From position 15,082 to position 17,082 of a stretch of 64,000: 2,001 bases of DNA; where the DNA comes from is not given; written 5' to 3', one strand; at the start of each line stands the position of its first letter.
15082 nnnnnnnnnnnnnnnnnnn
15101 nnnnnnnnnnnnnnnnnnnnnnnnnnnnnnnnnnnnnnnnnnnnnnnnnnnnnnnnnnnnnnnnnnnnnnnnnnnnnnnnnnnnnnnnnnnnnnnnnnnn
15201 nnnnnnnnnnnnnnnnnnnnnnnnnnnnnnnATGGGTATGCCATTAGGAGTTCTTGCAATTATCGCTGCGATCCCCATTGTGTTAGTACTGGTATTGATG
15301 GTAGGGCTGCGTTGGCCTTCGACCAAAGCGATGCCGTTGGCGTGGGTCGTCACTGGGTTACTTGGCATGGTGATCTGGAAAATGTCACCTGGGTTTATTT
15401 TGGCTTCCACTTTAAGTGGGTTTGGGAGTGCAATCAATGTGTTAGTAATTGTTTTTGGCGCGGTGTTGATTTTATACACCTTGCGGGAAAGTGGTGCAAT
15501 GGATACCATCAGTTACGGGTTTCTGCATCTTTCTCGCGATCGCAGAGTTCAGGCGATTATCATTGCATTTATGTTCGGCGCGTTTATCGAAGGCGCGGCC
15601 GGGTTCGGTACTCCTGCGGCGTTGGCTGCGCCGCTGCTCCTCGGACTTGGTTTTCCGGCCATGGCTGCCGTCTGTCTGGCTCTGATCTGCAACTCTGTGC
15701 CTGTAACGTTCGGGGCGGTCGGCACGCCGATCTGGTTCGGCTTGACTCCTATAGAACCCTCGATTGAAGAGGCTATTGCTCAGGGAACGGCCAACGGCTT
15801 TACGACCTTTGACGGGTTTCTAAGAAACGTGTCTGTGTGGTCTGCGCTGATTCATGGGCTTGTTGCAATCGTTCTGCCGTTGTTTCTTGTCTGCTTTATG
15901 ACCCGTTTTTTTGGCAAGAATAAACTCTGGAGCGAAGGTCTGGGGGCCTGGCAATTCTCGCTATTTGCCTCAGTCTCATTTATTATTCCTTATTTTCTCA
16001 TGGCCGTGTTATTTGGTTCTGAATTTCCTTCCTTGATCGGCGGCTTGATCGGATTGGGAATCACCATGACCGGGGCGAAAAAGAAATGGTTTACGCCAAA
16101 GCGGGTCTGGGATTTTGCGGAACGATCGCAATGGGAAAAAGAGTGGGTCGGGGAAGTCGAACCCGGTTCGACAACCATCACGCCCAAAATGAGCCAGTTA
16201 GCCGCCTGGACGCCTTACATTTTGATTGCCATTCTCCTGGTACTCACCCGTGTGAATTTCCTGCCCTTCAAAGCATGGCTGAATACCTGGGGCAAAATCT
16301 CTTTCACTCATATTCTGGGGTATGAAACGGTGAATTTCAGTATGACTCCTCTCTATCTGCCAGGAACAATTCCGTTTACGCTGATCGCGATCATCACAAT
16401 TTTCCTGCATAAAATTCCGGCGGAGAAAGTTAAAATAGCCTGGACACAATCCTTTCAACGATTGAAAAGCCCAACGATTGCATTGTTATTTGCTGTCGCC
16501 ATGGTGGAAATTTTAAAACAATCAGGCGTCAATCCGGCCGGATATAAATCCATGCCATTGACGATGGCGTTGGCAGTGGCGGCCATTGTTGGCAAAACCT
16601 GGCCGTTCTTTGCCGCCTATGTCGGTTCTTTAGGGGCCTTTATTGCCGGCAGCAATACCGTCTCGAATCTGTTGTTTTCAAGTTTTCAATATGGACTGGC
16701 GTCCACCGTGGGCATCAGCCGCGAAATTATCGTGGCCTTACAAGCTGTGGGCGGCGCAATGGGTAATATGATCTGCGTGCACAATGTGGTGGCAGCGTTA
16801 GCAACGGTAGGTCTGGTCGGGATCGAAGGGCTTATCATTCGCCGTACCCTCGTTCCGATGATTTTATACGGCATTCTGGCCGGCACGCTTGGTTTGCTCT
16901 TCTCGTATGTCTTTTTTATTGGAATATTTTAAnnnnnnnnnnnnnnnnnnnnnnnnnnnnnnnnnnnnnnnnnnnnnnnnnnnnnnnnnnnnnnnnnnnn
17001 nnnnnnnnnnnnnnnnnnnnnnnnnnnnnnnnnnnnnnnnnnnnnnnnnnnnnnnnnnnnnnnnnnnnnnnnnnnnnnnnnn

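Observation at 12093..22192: Complete EtfAB-dependent (electron-confurcating type) lactate utilisation cluster under a sigma-54 two-component system, with recognisable -24/-12 promoter and enhancer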

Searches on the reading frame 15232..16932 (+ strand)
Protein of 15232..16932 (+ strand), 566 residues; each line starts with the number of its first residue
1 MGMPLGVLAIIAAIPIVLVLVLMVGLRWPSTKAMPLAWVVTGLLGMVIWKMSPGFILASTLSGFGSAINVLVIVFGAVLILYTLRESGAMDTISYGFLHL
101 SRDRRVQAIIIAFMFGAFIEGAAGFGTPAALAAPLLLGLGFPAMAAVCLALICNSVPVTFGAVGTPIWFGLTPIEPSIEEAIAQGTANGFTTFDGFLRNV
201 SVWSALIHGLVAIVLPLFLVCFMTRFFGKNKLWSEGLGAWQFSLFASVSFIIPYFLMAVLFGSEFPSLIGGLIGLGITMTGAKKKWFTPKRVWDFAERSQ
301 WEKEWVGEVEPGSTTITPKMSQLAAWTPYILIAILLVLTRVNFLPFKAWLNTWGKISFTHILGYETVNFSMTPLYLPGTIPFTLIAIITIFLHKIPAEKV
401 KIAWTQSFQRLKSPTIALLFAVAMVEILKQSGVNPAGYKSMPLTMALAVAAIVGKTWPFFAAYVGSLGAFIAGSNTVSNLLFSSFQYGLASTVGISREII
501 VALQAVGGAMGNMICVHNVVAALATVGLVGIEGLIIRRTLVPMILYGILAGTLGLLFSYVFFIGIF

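Call 3: search_protein_families(library=pfam, proteins=[window:15232-16932:+])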
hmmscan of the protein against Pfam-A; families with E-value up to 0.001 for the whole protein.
window:15232-16932:+ (566 aa): 1 family
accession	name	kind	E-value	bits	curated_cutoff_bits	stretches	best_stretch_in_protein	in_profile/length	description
PF02652.20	Lactate_perm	-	3e-117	393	27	1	9-553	3-518/522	L-lactate permease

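Call 4: search_protein_families(library=ncbifam, proteins=[window:15232-16932:+])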
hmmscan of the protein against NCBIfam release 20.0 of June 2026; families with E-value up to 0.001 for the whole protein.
window:15232-16932:+ (566 aa): 3 families
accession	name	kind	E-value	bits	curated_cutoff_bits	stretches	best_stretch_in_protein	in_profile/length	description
TIGR00795.1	lctP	subfamily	2.1e-111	373.4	341.15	1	9-556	9-527/530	lactate permease LctP family transporter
NF007740.0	PRK10420.1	equivalog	7.7e-48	163.5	918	2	9-356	18-331/551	L-lactate permease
NF007249.0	PRK09695.1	equivalog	6.1e-41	140.7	1121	2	5-354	14-337/560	glycolate permease GlcA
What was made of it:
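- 15238..16932 (+): Lactate permease LctP, 564 aa. ATG 15238 has better spacing from the AAGGAGG ribosome-binding site than ATG 15232. TIGR00795 373 bits, above 341 (calls 3, 4).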

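Call 60: search_protein_families(library=pfam, max_evalue=10, proteins=[P0122, P0123])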
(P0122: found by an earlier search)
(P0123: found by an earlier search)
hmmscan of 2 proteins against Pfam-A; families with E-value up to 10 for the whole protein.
P0122 (482 aa): 6 families
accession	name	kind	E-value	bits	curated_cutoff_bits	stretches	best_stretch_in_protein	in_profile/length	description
PF02518.31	HATPase_c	-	2.9e-20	73.2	26.4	1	369-474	2-109/111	Histidine kinase-, DNA gyrase B-, and HSP90-like ATPase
PF00512.31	HisKA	-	3.7e-15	56.2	26.9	1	264-321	3-59/66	His Kinase A (phospho-acceptor) domain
PF14501.12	HATPase_c_5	-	6.5e-09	36.1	22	1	370-469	3-99/102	GHKL domain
PF17203.10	sCache_3_2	-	0.0061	17.1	28.4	1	75-174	44-137/140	Single cache domain 3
PF23973.1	DUF7299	-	0.016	15.7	27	1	176-240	1-64/77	Family of unknown function (DUF7299)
PF06103.16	DUF948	-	1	10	37.2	1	181-247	11-80/89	Bacterial protein of unknown function (DUF948)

P0123 (482 aa): 7 families
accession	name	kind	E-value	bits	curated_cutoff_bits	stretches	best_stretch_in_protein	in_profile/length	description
PF02518.31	HATPase_c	-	7.9e-20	71.8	26.4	1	369-474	2-109/111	Histidine kinase-, DNA gyrase B-, and HSP90-like ATPase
PF00512.31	HisKA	-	3.5e-15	56.3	26.9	1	264-321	3-59/66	His Kinase A (phospho-acceptor) domain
PF14501.12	HATPase_c_5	-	2.5e-09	37.4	22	1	370-469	3-99/102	GHKL domain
PF17203.10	sCache_3_2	-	0.0004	20.9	28.4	1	34-175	2-138/140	Single cache domain 3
PF10954.13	DUF2755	-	0.15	12.6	25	1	160-203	3-46/100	Protein of unknown function (DUF2755)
PF23973.1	DUF7299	-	0.38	11.3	27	1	176-239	1-63/77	Family of unknown function (DUF7299)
PF20966.2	MASE6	-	0.48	10.8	27.4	1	5-77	5-77/170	MASE6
